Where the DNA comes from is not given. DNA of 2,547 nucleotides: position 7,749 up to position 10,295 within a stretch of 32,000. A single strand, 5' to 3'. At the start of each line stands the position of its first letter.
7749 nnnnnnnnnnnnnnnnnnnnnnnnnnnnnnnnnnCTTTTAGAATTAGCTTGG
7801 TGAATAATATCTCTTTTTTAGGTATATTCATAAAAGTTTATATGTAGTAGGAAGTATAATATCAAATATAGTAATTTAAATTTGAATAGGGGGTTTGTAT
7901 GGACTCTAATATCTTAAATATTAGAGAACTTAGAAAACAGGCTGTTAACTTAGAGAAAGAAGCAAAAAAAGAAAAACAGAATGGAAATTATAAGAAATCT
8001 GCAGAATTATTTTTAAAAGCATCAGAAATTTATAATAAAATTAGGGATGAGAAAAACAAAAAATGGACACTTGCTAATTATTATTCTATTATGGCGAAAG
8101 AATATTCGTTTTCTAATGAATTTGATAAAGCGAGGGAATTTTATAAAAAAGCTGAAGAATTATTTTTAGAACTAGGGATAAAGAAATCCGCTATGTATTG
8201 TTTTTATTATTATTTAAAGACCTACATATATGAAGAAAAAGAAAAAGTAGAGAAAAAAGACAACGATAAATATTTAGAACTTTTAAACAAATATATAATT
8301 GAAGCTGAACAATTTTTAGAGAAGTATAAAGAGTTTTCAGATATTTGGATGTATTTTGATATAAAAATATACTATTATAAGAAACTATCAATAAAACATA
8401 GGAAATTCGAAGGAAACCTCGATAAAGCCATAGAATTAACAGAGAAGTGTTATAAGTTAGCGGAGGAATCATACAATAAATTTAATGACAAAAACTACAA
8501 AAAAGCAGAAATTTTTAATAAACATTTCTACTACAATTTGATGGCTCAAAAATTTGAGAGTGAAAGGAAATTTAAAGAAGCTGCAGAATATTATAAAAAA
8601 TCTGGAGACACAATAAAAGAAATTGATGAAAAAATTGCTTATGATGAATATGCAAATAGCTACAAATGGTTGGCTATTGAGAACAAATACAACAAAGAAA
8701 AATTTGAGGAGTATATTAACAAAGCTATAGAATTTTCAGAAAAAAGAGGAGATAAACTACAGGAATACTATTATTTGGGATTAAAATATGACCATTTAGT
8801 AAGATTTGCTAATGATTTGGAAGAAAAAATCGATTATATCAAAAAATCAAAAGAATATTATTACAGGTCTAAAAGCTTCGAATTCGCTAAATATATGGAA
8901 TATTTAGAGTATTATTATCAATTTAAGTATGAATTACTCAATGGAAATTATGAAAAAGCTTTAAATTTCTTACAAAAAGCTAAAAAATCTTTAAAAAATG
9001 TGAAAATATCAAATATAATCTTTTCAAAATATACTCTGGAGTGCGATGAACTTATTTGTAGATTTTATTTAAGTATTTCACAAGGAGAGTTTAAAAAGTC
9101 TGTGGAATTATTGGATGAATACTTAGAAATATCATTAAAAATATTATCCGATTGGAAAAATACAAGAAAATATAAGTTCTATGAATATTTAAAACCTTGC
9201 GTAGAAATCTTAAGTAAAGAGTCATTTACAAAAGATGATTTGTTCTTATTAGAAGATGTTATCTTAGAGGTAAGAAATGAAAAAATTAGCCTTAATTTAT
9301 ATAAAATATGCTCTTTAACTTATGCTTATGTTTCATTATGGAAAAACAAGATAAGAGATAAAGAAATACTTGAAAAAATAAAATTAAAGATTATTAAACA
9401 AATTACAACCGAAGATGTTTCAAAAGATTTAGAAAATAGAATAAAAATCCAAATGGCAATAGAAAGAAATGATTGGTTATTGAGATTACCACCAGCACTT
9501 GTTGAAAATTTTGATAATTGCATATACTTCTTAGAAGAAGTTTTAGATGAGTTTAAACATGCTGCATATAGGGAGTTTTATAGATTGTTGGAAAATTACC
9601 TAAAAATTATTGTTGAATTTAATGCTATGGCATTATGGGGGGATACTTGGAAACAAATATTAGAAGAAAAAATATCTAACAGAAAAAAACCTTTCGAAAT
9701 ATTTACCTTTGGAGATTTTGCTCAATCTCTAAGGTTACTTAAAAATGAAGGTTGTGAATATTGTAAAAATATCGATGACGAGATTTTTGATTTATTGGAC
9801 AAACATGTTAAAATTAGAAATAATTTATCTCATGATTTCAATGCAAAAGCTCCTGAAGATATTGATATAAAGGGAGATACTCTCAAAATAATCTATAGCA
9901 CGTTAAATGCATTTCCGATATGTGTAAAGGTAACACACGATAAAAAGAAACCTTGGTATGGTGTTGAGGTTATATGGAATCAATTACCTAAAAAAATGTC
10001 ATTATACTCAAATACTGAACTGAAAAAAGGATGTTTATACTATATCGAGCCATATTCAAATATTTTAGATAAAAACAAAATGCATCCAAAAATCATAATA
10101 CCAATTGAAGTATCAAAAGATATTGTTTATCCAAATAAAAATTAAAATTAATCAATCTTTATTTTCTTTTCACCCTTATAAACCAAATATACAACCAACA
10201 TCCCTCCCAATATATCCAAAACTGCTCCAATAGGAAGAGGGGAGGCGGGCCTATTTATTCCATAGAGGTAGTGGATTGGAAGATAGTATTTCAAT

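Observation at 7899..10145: Orphan TPR-like plus Swt1-like HEPN (RX4H) protein sitting between the ATPase and permease genes of an ABC transporter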

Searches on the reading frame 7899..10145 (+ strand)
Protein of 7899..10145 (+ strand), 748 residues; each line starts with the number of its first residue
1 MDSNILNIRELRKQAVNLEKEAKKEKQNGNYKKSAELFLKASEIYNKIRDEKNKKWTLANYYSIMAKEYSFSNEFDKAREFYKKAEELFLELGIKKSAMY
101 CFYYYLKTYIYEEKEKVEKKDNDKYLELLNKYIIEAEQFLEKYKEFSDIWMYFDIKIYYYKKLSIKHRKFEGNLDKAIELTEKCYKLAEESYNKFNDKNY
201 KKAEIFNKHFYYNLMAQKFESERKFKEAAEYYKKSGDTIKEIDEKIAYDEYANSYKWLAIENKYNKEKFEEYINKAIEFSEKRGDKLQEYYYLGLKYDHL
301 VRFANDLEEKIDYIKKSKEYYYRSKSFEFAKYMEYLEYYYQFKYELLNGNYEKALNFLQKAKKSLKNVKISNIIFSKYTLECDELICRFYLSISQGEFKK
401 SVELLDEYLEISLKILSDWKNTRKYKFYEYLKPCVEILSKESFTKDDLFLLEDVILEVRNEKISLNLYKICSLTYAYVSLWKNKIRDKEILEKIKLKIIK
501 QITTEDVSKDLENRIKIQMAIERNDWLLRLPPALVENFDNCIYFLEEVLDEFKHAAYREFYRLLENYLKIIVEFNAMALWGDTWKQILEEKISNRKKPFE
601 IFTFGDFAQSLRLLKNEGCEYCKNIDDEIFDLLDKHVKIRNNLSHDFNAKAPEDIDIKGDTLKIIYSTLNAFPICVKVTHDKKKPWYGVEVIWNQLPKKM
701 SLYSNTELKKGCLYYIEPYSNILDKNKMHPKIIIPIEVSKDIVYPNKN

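Call 3: search_protein_families(library=pfam, proteins=[window:7899-10145:+], max_evalue=1)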
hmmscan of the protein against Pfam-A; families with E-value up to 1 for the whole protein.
window:7899-10145:+ (748 aa): 3 families
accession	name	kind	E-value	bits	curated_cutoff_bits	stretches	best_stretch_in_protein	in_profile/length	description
PF13424.12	TPR_12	-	4.8e-10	39.9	30.1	1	27-89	15-75/77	Tetratricopeptide repeat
PF07719.23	TPR_2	-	0.0004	20.7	27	1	59-88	1-30/34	Tetratricopeptide repeat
PF13428.12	TPR_14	-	0.0027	18.7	23.5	0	65-88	7-30/44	Tetratricopeptide repeat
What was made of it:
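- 7899..9440 (+): N-terminal K/E/Y-rich alpha-helical repeat region (aa 1-514), TPR-like. Proposed sensor or scaffold. Pfam TPR_12 matches aa 27-89 (nt 7977-8165) at E 4.8e-10, 39.9 bits against a cut-off of 30.1 (call 3).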

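Call 4: search_protein_families(library=ncbifam, proteins=[window:7899-10145:+], max_evalue=1)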
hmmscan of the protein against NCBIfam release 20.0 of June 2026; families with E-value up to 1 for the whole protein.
window:7899-10145:+ (748 aa): 0 families
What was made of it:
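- Tried and rejected: NCBIfam gave no hit (call 4).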

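Call 5: search_protein_families(library=padloc, proteins=[window:7899-10145:+], max_evalue=1)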
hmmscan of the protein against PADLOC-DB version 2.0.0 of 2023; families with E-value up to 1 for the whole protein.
window:7899-10145:+ (748 aa): 1 family
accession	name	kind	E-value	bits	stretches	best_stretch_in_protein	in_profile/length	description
PDLC05012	PDC-S39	-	0.87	6.2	1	30-120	190-280/615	-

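Call 6: find_homologous_proteins(query=window:7899-10145:+, max_evalue=0.001)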
Query window:7899-10145:+ (748 aa): 11 proteins with E <= 0.001 among 8000 candidates.
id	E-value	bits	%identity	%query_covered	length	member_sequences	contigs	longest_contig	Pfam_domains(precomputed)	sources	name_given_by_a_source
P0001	0.0e+0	1286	80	99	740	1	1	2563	PF13424.13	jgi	-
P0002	0.0e+0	1282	80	99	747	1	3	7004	PF13424.13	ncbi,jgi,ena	jgi:tetratricopeptide (TPR) repeat protein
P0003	0.0e+0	1178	100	71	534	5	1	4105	-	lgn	-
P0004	1.6e-219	749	51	96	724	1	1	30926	PF13424.13,PF07719.24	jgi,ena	-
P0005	1.4e-214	733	51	97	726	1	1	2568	-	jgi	-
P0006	4.1e-212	725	49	98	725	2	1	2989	-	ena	-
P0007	1.3e-211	723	50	97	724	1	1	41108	PF07719.24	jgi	-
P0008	3.7e-203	695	47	97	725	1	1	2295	PF13424.13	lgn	-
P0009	7.2e-191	655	47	98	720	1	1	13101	-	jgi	-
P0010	1.1e-165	571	43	97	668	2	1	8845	PF13424.13,PF07719.24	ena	-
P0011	2.0e-43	167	30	90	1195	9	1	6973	PF14853.13,PF13431.13,PF23914.2,PF13414.13,PF23300.4,PF13176.13,PF13428.13,PF13374.13,PF14559.13,PF13371.13,PF00515.35,PF12895.14,PF13424.13,PF21033.5,PF13432.13,PF13181.13,PF07719.24,PF13174.13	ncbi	-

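Call 15: find_related_loci(query=A1, collection=genome_contigs, flank=10000)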
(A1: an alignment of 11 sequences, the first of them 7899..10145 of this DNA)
Query A1 (748 aa) in genome_contigs; peptide patterns used: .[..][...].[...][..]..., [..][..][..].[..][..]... (x = any residue, [..] = any of these).
600 stretches matched a pattern (row limit reached: there are more); 1 encode a relative of the query (tblastn E <= 1e-3); 1 distinct loci.
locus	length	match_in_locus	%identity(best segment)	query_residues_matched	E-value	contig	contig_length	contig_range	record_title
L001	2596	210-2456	80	2-748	0e+0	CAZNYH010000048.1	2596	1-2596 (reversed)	MAG TPA_asm: uncultured archaeon isolate binchicken_co219_41 genome assembly, contig: k141_1237737, whole genome shotgun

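Call 16: find_encoding_contigs(protein=P0004, flank=10000, max_places=3)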
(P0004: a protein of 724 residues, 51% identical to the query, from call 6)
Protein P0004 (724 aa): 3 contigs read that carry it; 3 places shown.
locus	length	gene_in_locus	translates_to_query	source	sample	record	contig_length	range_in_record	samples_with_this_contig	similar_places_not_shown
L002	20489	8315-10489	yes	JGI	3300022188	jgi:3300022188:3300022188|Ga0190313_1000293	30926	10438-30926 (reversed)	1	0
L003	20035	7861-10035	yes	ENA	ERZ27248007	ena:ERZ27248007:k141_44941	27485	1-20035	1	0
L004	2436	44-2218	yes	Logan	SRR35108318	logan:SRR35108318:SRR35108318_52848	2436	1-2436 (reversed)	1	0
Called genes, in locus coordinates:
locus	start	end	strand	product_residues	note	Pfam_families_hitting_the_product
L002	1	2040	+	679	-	?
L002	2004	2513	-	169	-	PF00571:CBS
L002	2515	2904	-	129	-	-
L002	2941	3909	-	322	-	PF12705:PDDEXK_1, PF01930:Cas_Cas4 (weak)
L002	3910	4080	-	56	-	-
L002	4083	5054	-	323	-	PF05496:RuvB_N, PF25199:nSTAND_NTPase5 (weak), PF00004:AAA, PF13173:AAA_14 (weak), PF13177:DNA_pol3_delta2 (weak), PF25361:AAA_lid_RFC1, PF21960:RCF1-5-like_lid (weak), PF08542:Rep_fac_C, +1 more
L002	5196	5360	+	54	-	-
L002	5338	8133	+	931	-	PF25794:SACS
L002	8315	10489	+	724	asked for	PF07719:TPR_2 (faint), PF13424:TPR_12 (weak)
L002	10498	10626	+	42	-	-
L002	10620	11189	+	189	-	-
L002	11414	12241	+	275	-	-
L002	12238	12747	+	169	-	-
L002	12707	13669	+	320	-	PF04055:Radical_SAM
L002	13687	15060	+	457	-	PF01406:tRNA-synt_1e, PF09334:tRNA-synt_1g (weak), PF00133:tRNA-synt_1 (weak), PF09334:tRNA-synt_1g (weak), PF09190:DALR_2, PF23493:CysS_C (weak)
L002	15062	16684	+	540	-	PF16927:HisKA_7TM, PF05763:DUF835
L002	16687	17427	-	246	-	PF03796:DnaB_C (weak), PF06745:ATPase, PF13481:AAA_25, PF23442:DUF7125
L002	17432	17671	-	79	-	-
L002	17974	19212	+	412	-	PF07690:MFS_1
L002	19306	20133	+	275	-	PF16795:Phage_integr_3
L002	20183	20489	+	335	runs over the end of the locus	PF02463:SMC_N, PF13175:AAA_15, PF13304:AAA_21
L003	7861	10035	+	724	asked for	PF07719:TPR_2 (faint), PF13424:TPR_12 (weak)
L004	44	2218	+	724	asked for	PF07719:TPR_2 (faint), PF13424:TPR_12 (weak)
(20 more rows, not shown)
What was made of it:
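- A Cas4-like nuclease, an integrase and an SMC/AAA_15 protein (L002, call 16).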

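Call 17: find_encoding_contigs(protein=P0007, flank=10000, max_places=3)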
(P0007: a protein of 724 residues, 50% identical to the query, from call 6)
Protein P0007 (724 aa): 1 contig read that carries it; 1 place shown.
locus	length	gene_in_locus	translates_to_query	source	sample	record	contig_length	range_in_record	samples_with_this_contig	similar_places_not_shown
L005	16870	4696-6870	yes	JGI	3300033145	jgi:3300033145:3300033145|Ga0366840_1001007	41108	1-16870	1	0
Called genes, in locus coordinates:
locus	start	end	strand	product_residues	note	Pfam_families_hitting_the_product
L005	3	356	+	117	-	?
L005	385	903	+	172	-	-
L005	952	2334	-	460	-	PF01637:ATPase_2, PF13173:AAA_14, PF13401:AAA_22 (weak), PF03008:DUF234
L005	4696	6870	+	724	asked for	PF07719:TPR_2 (faint)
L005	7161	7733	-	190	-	PF02517:Rce1-like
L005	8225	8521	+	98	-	PF18765:Polbeta, PF01909:NTP_transf_2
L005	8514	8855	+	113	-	PF01934:HepT-like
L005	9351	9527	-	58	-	-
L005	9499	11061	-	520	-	PF00069:Pkinase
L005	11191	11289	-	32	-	-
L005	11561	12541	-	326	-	PF03721:UDPG_MGDP_dh_N, PF00984:UDPG_MGDP_dh, PF03720:UDPG_MGDP_dh_C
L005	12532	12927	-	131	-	PF07992:Pyr_redox_2 (weak), PF02737:3HCDH_N (weak), PF03721:UDPG_MGDP_dh_N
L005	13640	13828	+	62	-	-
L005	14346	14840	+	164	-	PF13091:PLDc_2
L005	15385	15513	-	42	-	-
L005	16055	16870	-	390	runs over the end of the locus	PF13439:Glyco_transf_4, PF13692:Glyco_trans_1_4 (weak), PF13524:Glyco_trans_1_2, PF26337:Gtf3_C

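Call 28: search_protein_families(library=pfam, proteins=[P0004, P0005, P0006, P0007, P0008, P0009, P0010, P0011, P0001, P0002], max_evalue=1)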
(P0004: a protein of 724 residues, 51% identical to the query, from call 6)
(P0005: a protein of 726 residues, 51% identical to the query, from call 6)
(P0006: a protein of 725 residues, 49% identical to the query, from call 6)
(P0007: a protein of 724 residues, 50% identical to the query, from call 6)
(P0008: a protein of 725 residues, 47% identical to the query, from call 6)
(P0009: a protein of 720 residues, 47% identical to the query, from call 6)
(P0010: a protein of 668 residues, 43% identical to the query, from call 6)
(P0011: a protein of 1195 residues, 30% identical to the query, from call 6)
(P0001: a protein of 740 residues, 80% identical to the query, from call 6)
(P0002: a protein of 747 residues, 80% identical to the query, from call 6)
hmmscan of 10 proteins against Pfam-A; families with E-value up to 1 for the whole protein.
P0004 (724 aa): 14 families
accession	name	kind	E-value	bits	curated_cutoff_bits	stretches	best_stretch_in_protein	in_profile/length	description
PF13424.12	TPR_12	-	1.2e-07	32.2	30.1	1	17-82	12-75/77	Tetratricopeptide repeat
PF07719.23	TPR_2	-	2.4e-06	27.7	27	2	195-221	3-29/34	Tetratricopeptide repeat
PF17169.10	NRBF2_MIT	-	4.9e-05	24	29.2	1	197-230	12-45/83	MIT domain of nuclear receptor-binding factor 2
PF13176.12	TPR_7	-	0.00078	19.8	27.9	0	21-44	12-35/36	Tetratricopeptide repeat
PF18143.6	HAD_SAK_2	-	0.0085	16.9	27.5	1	543-639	32-111/139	HAD domain in Swiss Army Knife RNA repair proteins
PF12968.13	DUF3856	-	0.023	15.1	27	1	19-131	20-137/143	Domain of Unknown Function (DUF3856)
PF04265.19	TPK_B1_binding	-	0.034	14.3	22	1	47-70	31-54/67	Thiamin pyrophosphokinase, vitamin B1 binding domain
PF04212.24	MIT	-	0.046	14.3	30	1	5-40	1-36/66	MIT (microtubule interacting and transport) domain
PF13181.12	TPR_8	-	0.091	13.4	25.7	1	57-81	6-30/34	Tetratricopeptide repeat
PF13428.12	TPR_14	-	0.1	13.8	23.5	0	196-219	4-27/44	Tetratricopeptide repeat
PF04970.19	LRAT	-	0.13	12.9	24.3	1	228-288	56-114/120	Lecithin retinol acyltransferase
PF25118.1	EFL1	-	0.15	13.2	30.9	1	605-679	5-81/89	Elongation factor-like GTPase 1-like domain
PF00515.34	TPR_1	-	0.24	11.7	27.8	2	53-81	2-30/34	Tetratricopeptide repeat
PF13414.12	TPR_11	-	0.8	9.9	26.8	0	23-42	16-35/42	TPR repeat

P0005 (726 aa): 4 families
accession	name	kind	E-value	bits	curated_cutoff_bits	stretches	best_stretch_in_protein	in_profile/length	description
PF13176.12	TPR_7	-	0.078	13.6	27.9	0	332-353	12-33/36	Tetratricopeptide repeat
PF13424.12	TPR_12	-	0.094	13.4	30.1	0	321-350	47-76/77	Tetratricopeptide repeat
PF18731.6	HEPN_Swt1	-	0.097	13.4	27.5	1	555-626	21-92/115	Swt1-like HEPN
PF07719.23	TPR_2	-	0.81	10.4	27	0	195-222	3-30/34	Tetratricopeptide repeat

P0006 (725 aa): 3 families
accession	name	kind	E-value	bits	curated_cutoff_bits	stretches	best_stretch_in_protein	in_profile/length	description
PF13424.12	TPR_12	-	8e-05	23.2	30.1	1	14-81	10-75/77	Tetratricopeptide repeat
PF07719.23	TPR_2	-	0.00053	20.4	27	2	194-220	3-29/34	Tetratricopeptide repeat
PF17169.10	NRBF2_MIT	-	0.003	18.2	29.2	1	196-225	12-41/83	MIT domain of nuclear receptor-binding factor 2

P0007 (724 aa): 11 families
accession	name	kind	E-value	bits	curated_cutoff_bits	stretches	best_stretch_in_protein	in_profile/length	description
PF07719.23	TPR_2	-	8.9e-07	29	27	2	57-80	7-30/34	Tetratricopeptide repeat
PF13176.12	TPR_7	-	0.0019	18.6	27.9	0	57-76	5-24/36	Tetratricopeptide repeat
PF13414.12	TPR_11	-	0.014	15.5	26.8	0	58-80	1-23/42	TPR repeat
PF13424.12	TPR_12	-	0.024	15.3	30.1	1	12-81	8-75/77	Tetratricopeptide repeat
PF00515.34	TPR_1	-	0.044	14.1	27.8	1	57-80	7-30/34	Tetratricopeptide repeat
PF23300.3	HEAT_Nup120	-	0.058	13.7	29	0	56-82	31-57/170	Nucleoporin Nup120, HEAT repeats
PF00092.34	VWA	-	0.16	12.6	23.8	1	253-340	17-108/174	von Willebrand factor type A domain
PF04265.19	TPK_B1_binding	-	0.21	11.7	22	1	46-71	31-56/67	Thiamin pyrophosphokinase, vitamin B1 binding domain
PF17169.10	NRBF2_MIT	-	0.23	12.2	29.2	1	197-225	12-40/83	MIT domain of nuclear receptor-binding factor 2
PF13181.12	TPR_8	-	0.25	12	25.7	1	57-80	7-30/34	Tetratricopeptide repeat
PF13428.12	TPR_14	-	0.33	12.2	23.5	0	196-219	4-27/44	Tetratricopeptide repeat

P0008 (725 aa): 7 families
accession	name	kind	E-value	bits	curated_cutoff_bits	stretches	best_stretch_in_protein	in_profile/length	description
PF13424.12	TPR_12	-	1e-06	29.3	30.1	1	21-81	17-75/77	Tetratricopeptide repeat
PF07719.23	TPR_2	-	4.2e-05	23.8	27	2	51-80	1-30/34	Tetratricopeptide repeat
PF04212.24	MIT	-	0.00093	19.7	30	2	6-36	3-33/66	MIT (microtubule interacting and transport) domain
PF14556.11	AF2331-like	-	0.028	15.4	27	1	337-425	10-86/91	AF2331-like protein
PF13176.12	TPR_7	-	0.031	14.8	27.9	0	22-42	14-34/36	Tetratricopeptide repeat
PF03366.22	YEATS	-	0.11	12.9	22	1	635-686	17-66/80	YEATS family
PF13374.12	TPR_10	-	0.19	12.2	27.5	0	155-176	15-36/42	Tetratricopeptide repeat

P0009 (720 aa): 5 families
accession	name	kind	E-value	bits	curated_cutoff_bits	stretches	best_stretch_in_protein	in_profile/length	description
PF13424.12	TPR_12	-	0.00011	22.8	30.1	1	21-87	11-75/77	Tetratricopeptide repeat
PF13176.12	TPR_7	-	0.015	15.8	27.9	0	20-45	6-31/36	Tetratricopeptide repeat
PF10382.14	ZGRF1-like_N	-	0.025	15.3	23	1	664-708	13-58/80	DNA helicase ZGRF1-like, N-terminal domain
PF17169.10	NRBF2_MIT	-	0.13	13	29.2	1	202-235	12-45/83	MIT domain of nuclear receptor-binding factor 2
PF13428.12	TPR_14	-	0.4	12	23.5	0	329-353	6-30/44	Tetratricopeptide repeat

P0010 (668 aa): 11 families
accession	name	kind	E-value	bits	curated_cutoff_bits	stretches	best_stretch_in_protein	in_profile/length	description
PF13424.12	TPR_12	-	3.8e-09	37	30.1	2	19-82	14-75/77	Tetratricopeptide repeat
PF07719.23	TPR_2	-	7.5e-09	35.5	27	2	53-81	2-30/34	Tetratricopeptide repeat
PF00515.34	TPR_1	-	0.00091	19.4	27.8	1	54-81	3-30/34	Tetratricopeptide repeat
PF04212.24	MIT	-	0.002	18.6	30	0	66-84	18-36/66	MIT (microtubule interacting and transport) domain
PF13176.12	TPR_7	-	0.01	16.3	27.9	0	280-297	11-30/36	Tetratricopeptide repeat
PF13374.12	TPR_10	-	0.014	15.9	27.5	0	273-297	7-31/42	Tetratricopeptide repeat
PF13181.12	TPR_8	-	0.022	15.3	25.7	1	56-81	5-30/34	Tetratricopeptide repeat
PF06920.19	DHR-2_Lobe_A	-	0.054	14.3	26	1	142-251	18-113/154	DHR-2, Lobe A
PF13414.12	TPR_11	-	0.058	13.5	26.8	0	322-338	1-17/42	TPR repeat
PF08238.18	Sel1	-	0.27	12.3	30.7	0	49-81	5-34/36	Sel1 repeat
PF24423.1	OVT1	-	0.35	11.7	30.9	1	225-266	54-95/100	Major antigen, helical domain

P0011 (1195 aa): 32 families (the best 25 are shown)
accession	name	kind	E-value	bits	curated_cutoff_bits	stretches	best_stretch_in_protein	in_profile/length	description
PF07719.23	TPR_2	-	2.4e-54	177.4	27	9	41-70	4-33/34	Tetratricopeptide repeat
PF00515.34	TPR_1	-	3.3e-45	150.6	27.8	9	42-70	5-33/34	Tetratricopeptide repeat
PF14559.12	TPR_19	-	1.8e-33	115.1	25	5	50-114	3-67/68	Tetratricopeptide repeat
PF13181.12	TPR_8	-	2e-32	109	25.7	7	42-70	5-33/34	Tetratricopeptide repeat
PF13428.12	TPR_14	-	3.1e-31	105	23.5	4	42-78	5-41/44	Tetratricopeptide repeat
PF13432.12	TPR_16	-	1.5e-29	102.5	32.7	4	11-70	4-63/65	Tetratricopeptide repeat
PF13424.12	TPR_12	-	7.1e-28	97.1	30.1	4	11-67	10-74/77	Tetratricopeptide repeat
PF12895.13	ANAPC3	-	1.3e-24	86.7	27.2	5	104-179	4-81/82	Anaphase-promoting complex, cyclosome, subunit 3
PF13174.12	TPR_6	-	2.7e-23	81.4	26.3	5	40-70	2-32/33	Tetratricopeptide repeat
PF13414.12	TPR_11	-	1.3e-22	79.6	26.8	6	46-86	2-42/42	TPR repeat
PF13371.12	TPR_9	-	5.9e-18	65.1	35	2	14-74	5-65/73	Tetratricopeptide repeat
PF13431.12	TPR_17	-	8e-13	48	24.4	3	283-314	2-33/34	Tetratricopeptide repeat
PF13176.12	TPR_7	-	9.1e-12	44.5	27.9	1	44-70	5-33/36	Tetratricopeptide repeat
PF23914.1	TPR_CcmH_CycH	-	1e-07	32.4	42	1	18-103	64-152/158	Cytochrome c-type biogenesis protein H TPR domain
PF14853.12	Fis1_TPR_C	-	1.4e-05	25.6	25.3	3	83-115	12-44/53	Fis1 C-terminal tetratricopeptide repeat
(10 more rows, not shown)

P0001 (740 aa): 3 families
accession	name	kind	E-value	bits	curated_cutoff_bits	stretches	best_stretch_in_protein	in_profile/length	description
PF13424.12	TPR_12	-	4.7e-07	30.3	30.1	1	24-86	15-75/77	Tetratricopeptide repeat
PF07719.23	TPR_2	-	0.00023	21.5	27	1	56-85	1-30/34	Tetratricopeptide repeat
PF13428.12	TPR_14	-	0.017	16.2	23.5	0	62-85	7-30/44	Tetratricopeptide repeat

P0002 (747 aa): 3 families
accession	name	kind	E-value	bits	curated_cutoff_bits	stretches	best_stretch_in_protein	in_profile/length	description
PF13424.12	TPR_12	-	2.5e-07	31.2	30.1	1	24-86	15-75/77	Tetratricopeptide repeat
PF07719.23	TPR_2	-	0.0017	18.8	27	1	56-85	1-30/34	Tetratricopeptide repeat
PF04212.24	MIT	-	0.92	10.1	30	2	7-43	6-40/66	MIT (microtubule interacting and transport) domain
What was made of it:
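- On TPR repeat proteins: Orthologs also hit TPR_12 and TPR_2 (call 28).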
